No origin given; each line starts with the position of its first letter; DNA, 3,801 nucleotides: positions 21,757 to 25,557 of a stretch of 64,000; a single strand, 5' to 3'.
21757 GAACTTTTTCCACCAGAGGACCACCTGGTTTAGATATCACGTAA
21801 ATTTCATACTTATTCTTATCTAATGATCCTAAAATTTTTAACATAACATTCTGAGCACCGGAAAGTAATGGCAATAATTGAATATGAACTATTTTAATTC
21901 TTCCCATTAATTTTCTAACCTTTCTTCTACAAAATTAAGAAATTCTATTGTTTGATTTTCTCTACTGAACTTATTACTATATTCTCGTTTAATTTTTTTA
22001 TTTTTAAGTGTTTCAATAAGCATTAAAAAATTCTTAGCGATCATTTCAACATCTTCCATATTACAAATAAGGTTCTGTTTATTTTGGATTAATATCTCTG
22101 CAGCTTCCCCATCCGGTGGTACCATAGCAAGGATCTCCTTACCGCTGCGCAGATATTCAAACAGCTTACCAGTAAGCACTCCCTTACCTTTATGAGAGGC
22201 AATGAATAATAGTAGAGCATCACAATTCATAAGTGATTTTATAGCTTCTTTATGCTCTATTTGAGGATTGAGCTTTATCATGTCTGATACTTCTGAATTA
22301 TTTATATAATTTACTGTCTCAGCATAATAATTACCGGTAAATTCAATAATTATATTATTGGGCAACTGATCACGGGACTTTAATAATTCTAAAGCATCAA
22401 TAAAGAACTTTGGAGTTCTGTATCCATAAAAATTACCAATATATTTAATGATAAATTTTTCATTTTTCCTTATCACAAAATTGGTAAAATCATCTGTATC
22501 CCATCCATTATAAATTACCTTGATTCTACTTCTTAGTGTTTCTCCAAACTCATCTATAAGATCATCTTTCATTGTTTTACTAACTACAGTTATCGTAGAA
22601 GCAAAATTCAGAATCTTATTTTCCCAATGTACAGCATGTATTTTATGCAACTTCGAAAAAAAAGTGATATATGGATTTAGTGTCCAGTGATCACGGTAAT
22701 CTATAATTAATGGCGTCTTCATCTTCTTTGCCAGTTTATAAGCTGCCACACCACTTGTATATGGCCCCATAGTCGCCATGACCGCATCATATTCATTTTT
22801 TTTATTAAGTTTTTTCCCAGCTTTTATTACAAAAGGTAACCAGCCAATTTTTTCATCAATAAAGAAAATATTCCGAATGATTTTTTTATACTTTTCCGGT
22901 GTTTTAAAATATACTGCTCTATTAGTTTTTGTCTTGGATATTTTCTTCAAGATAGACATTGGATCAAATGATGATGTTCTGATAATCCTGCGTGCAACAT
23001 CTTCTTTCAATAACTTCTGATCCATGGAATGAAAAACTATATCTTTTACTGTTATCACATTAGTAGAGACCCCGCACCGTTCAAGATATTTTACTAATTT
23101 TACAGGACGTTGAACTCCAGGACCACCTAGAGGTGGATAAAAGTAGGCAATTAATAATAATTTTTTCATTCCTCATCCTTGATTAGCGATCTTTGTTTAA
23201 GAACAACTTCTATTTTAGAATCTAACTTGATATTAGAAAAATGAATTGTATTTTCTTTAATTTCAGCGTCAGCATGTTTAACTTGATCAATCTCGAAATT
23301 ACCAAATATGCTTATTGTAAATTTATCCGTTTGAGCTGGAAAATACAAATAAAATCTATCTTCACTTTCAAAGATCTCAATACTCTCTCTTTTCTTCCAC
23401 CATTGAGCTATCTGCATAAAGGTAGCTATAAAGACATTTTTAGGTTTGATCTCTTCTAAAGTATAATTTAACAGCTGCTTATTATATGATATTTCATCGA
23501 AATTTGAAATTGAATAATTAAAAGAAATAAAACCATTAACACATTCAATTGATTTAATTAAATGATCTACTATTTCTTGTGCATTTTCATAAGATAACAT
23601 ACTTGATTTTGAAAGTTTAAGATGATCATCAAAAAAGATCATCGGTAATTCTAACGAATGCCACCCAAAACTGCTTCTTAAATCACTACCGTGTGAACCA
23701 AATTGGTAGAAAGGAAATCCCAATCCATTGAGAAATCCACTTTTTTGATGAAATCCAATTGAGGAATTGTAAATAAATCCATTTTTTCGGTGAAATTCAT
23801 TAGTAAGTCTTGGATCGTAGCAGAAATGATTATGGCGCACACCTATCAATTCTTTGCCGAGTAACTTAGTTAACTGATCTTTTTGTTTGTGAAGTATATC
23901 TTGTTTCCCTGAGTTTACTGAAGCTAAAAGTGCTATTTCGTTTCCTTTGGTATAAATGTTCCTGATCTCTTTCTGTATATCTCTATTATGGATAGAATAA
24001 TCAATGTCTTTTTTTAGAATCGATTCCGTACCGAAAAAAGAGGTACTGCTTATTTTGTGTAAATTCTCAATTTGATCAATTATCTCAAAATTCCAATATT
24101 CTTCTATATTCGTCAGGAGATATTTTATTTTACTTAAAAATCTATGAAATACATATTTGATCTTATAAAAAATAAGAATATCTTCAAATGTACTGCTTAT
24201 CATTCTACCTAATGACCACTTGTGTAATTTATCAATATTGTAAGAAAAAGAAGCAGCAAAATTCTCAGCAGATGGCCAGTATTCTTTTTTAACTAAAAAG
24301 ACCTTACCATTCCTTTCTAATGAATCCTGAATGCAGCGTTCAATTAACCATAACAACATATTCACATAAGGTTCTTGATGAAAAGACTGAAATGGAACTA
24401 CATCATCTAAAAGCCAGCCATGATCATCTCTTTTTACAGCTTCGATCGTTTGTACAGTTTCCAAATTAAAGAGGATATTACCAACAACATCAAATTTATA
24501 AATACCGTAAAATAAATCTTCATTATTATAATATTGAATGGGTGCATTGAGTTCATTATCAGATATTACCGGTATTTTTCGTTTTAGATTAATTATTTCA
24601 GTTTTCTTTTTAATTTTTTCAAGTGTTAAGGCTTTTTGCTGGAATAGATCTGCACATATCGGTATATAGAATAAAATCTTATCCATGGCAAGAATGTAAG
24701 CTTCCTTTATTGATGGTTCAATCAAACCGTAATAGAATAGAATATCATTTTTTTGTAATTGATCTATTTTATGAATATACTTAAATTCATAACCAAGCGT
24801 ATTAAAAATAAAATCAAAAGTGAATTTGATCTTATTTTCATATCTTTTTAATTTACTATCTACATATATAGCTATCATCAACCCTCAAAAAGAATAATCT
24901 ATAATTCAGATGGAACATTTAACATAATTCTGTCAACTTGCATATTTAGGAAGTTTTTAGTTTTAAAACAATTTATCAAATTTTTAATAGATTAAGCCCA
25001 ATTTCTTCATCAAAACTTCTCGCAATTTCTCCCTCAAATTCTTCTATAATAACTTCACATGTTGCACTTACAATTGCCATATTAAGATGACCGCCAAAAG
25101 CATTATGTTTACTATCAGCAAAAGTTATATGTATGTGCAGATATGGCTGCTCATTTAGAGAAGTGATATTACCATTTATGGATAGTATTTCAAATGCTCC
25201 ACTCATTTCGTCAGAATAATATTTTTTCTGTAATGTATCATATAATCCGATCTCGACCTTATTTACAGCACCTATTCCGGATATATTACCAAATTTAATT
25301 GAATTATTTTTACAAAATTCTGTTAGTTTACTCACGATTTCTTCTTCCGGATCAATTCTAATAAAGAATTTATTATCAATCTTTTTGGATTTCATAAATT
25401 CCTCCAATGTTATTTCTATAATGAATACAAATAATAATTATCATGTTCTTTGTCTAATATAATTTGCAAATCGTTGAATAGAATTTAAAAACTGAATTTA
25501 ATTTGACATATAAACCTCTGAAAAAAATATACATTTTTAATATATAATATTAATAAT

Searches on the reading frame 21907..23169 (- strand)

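Call 4: search_protein_families(library=pfam, proteins=[window:21907-23169:-], max_evalue=0.01)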
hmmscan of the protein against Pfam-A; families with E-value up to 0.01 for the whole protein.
window:21907-23169:- (420 aa): 4 families
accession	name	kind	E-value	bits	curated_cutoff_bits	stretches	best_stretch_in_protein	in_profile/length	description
PF13439.12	Glyco_transf_4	-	2e-14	54.4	28.5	1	94-226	40-169/170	Glycosyltransferase Family 4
PF13579.12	Glyco_trans_4_4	-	1.6e-07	32.2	29.7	1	123-222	68-158/158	Glycosyl transferase 4-like domain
PF00534.26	Glycos_transf_1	-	2.6e-06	27.5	26.4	1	234-388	11-159/172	Glycosyl transferases group 1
PF13692.12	Glyco_trans_1_4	-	0.00067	20.4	27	1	240-386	3-141/142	Glycosyl transferases group 1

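Call 36: search_protein_families(library=ncbifam, proteins=[window:21907-23169:-], max_evalue=0.001)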
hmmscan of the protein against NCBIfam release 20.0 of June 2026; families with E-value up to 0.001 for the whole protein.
window:21907-23169:- (420 aa): 3 families
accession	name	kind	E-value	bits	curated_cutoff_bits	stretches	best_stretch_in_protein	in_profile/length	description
TIGR04063.1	stp3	hypoth_equivalog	3.4e-11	42.7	442.05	1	130-407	95-380/397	TIGR04063 family PEP-CTERM/XrtA system glycosyltransferase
NF047676.1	TeichurnBiosyTuaH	equivalog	1.6e-05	24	550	1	154-399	121-362/384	teichuronic acid biosynthesis protein TuaH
TIGR02149.1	glgA_Coryne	subfamily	0.00013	21.2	302.4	1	183-232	138-187/391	glycogen synthase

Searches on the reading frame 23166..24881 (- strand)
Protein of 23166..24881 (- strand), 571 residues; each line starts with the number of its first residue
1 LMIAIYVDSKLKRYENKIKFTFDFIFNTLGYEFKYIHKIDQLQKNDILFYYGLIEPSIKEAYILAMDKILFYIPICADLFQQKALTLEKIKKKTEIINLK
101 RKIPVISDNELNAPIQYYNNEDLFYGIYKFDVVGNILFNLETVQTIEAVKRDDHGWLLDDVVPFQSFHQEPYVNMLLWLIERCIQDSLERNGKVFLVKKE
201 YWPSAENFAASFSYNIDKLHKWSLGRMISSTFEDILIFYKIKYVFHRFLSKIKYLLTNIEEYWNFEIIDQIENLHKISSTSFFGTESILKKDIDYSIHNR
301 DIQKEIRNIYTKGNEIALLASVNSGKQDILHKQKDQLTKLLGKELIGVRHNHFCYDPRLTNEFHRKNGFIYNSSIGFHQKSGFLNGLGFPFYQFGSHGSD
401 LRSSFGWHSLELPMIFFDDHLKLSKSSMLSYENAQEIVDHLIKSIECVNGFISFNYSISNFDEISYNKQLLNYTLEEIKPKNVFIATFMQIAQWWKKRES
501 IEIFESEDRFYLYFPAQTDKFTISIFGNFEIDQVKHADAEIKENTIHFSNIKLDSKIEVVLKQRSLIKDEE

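Call 5: search_protein_families(library=ncbifam, proteins=[window:23166-24881:-], max_evalue=0.01)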
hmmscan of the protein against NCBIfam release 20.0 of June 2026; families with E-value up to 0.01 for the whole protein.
window:23166-24881:- (571 aa): 1 family
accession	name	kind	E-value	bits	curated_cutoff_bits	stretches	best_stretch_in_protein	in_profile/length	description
NF053580.1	deacetylase_VimE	equivalog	6e-08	31.7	440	1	278-478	230-429/431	UDP-2,3-diacetamido-2,3-dideoxy-alpha-D-glucuronate deacetylase VimE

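Call 34: search_protein_families(library=pfam, proteins=[window:23166-24881:-], max_evalue=0.05)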
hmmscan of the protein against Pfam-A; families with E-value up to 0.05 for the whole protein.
window:23166-24881:- (571 aa): 0 families

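Call 45: search_solved_structures(query=window:23166-24881:-, max_evalue=1)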
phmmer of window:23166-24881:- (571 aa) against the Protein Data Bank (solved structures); distinct sequences matched with E-value up to 1: 2.
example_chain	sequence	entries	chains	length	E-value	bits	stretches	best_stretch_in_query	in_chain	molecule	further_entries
2dlz_A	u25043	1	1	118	0.37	12.7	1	514-560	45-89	Protein vav-2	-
4roj_A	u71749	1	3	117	0.38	12.6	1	514-560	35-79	Guanine nucleotide exchange factor VAV2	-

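Call 51: search_protein_families(library=pfam, alignment_id=A3, max_evalue=0.01)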
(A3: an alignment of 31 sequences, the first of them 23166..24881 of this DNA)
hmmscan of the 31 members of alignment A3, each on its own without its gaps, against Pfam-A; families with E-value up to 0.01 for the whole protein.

A. member 1, window:23166-24881:- (571 aa): 0 families

B. families by the number of members that match (of 31 scanned): 3 families
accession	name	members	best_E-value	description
PF23019.1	DUF7033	21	7.2e-09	Family of unknown function (DUF7033)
PF01522.26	Polysacc_deac_1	1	0.0025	Polysaccharide deacetylase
PF13728.12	TraF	1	0.0064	F plasmid transfer operon protein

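Call 52: search_solved_structures(query=A3, max_evalue=1)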
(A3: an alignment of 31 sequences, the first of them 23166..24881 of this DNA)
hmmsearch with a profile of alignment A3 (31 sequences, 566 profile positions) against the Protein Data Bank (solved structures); distinct sequences matched with E-value up to 1: 1.
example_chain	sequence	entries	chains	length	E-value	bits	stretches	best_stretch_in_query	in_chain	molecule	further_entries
5zns_A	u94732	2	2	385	0.16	13.8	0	331-374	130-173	chitin deacetylase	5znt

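Call 53: search_protein_families(library=ncbifam, alignment_id=A3, max_evalue=0.01)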
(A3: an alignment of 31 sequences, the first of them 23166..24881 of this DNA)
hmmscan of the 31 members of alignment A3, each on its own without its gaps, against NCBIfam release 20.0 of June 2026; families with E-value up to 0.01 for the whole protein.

A. member 1, window:23166-24881:- (571 aa): 1 family
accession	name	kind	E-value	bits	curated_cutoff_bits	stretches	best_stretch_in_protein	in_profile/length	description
NF053580.1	deacetylase_VimE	equivalog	6e-08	31.7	440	1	278-478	230-429/431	UDP-2,3-diacetamido-2,3-dideoxy-alpha-D-glucuronate deacetylase VimE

B. families by the number of members that match (of 31 scanned): 2 families
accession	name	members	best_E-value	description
NF053580.1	deacetylase_VimE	14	5.6e-11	UDP-2,3-diacetamido-2,3-dideoxy-alpha-D-glucuronate deacetylase VimE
TIGR01753.1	flav_short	1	0.0019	flavodoxin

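Call 65: predict_structure(alignment_id=A3)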
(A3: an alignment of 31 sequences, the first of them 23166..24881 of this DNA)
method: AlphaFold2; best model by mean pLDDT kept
length: 571 residues; sequences in the alignment: 31
mean_pLDDT: 87.6   pTM: 0.89
mean pLDDT of the five models: 87.6, 87.0, 85.8, 85.6, 84.6
residues with pLDDT >= 90: 332; 70-90: 193; 50-70: 31; < 50: 15
segments of 3 or more residues with pLDDT < 50: 397-406, 567-571
pLDDT, mean of each block of 10 residues (from residue 1): 91 91 96 92 90 93 86 93 83 92 92 90 91 95 68 74 91 97 93 90 97 90 68 75 73 74 86 96 79 84 92 94 83 91 90 76 86 90 94 64 56 94 86 97 96 94 89 97 97 95 90 96 94 93 94 96 67 31
secondary structure, 60 per line:
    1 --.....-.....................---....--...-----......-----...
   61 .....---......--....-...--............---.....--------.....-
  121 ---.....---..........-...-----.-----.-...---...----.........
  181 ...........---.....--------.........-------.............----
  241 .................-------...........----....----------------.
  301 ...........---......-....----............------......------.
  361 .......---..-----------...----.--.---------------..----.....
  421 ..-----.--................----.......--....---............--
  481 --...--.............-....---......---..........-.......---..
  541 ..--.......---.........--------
elements in order: E3-7 H9-29 E33-36 E47-52 H58-65 E69-74 H77-80 H87-93 E94-98 E102-106 E115-119 E124-128 H132-140 H172-191 E195-199 E208-216 H224-236 H241-257 H265-275 E280-283 H300-311 E315-320 H322-325 H330-341 E348-350 H360-367 H418-421 H431-446 E451-457 H460-463 H467-478 E483-485 H488-500 E502-505 E509-514 E518-527 E529-535 E539-542 E545-551 E555-563

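Call 68: fold_search(model_id=the predicted structure, library=pdb)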
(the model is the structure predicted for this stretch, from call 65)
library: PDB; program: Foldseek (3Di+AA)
matches with E <= 10: 599; with E <= 0.001: 19
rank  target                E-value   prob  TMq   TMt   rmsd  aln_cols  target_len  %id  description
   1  3rxz_C                8.6e-08  1.00  0.35  0.66   5.5       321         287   16  Crystal structure of putative polysaccharide deacetylase from Mycobacterium smegmatis (released 2011-06-22)
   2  3rxz_B                2.7e-07  1.00  0.35  0.68   5.7       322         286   16  Crystal structure of putative polysaccharide deacetylase from Mycobacterium smegmatis (released 2011-06-22)
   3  3rxz_A                5.5e-07  1.00  0.34  0.65   6.2       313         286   14  Crystal structure of putative polysaccharide deacetylase from Mycobacterium smegmatis (released 2011-06-22)
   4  8cd0_A                2.2e-06  1.00  0.30  0.25  12.6       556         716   10  Human heparan sulfate N-deacetylase-N-sulfotransferase 1 in complex with calcium, 3'-phosphoadenosine-5'-phosphosulfat (released 2024-02-07)
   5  1z7a_A                2.6e-06  1.00  0.33  0.58   6.0       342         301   12  Crystal structure of probable Polysaccharide deacetylase from Pseudomonas aeruginosa PAO1 (released 2005-05-10)
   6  3cl6_A                3.9e-06  1.00  0.34  0.59   6.0       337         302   12  Crystal structure of Puue Allantoinase (released 2008-06-10)
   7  5zns_A                7.7e-06  1.00  0.32  0.46   6.7       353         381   11  Insect chitin deacetylase (released 2019-02-20)
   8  8ccy                  7.7e-06  1.00  0.29  0.23  13.6       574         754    8  Human heparan sulfate N-deacetylase-N-sulfotransferase 1 in complex with calcium and 3'-phosphoadenosine-5'-phosphosulfa (released 2024-02-07)
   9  1z7a_C                8.7e-06  1.00  0.32  0.58   6.1       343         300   13  Crystal structure of probable Polysaccharide deacetylase from Pseudomonas aeruginosa PAO1 (released 2005-05-10)
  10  5znt_A                9.2e-06  1.00  0.31  0.45   7.4       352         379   13  Insect chitin deacetylase (released 2019-02-20)
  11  1z7a_F                1.0e-05  1.00  0.33  0.59   6.1       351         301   12  Crystal structure of probable Polysaccharide deacetylase from Pseudomonas aeruginosa PAO1 (released 2005-05-10)
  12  3s6o_C                1.3e-05  1.00  0.33  0.57   6.0       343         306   13  Crystal structure of a Polysaccharide deacetylase family protein from Burkholderia pseudomallei (released 2011-06-15)
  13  3qbu_A                1.5e-05  1.00  0.34  0.64   8.3       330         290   17  Crystal structure of putative peptidoglycan deactelyase (HP0310) from Helicobacter pylori (released 2011-05-25)
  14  9f6z_B                2.9e-05  0.99  0.28  0.21  14.4       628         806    8  Human N-deacetylase/N-sulfotransferase 1 homodimer (released 2025-04-16)
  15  3s6o_A                5.8e-05  1.00  0.33  0.57   6.3       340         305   14  Crystal structure of a Polysaccharide deacetylase family protein from Burkholderia pseudomallei (released 2011-06-15)
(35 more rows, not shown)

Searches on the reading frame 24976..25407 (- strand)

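Call 5: search_protein_families(library=ncbifam, proteins=[window:24976-25407:-], max_evalue=0.01)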
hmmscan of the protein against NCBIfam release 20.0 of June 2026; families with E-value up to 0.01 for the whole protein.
window:24976-25407:- (143 aa): 0 families

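Call 34: search_protein_families(library=pfam, proteins=[window:24976-25407:-], max_evalue=0.05)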
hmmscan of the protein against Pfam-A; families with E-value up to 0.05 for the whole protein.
window:24976-25407:- (143 aa): 1 family
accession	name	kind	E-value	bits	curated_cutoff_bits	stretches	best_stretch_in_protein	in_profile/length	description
PF03479.20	PCC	-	7.3e-35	120.3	25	1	13-126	2-117/117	Plants and Prokaryotes Conserved (PCC) domain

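Call 36: search_protein_families(library=ncbifam, proteins=[window:24976-25407:-], max_evalue=0.001)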
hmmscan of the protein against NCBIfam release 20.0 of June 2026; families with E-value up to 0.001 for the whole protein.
window:24976-25407:- (143 aa): 0 families
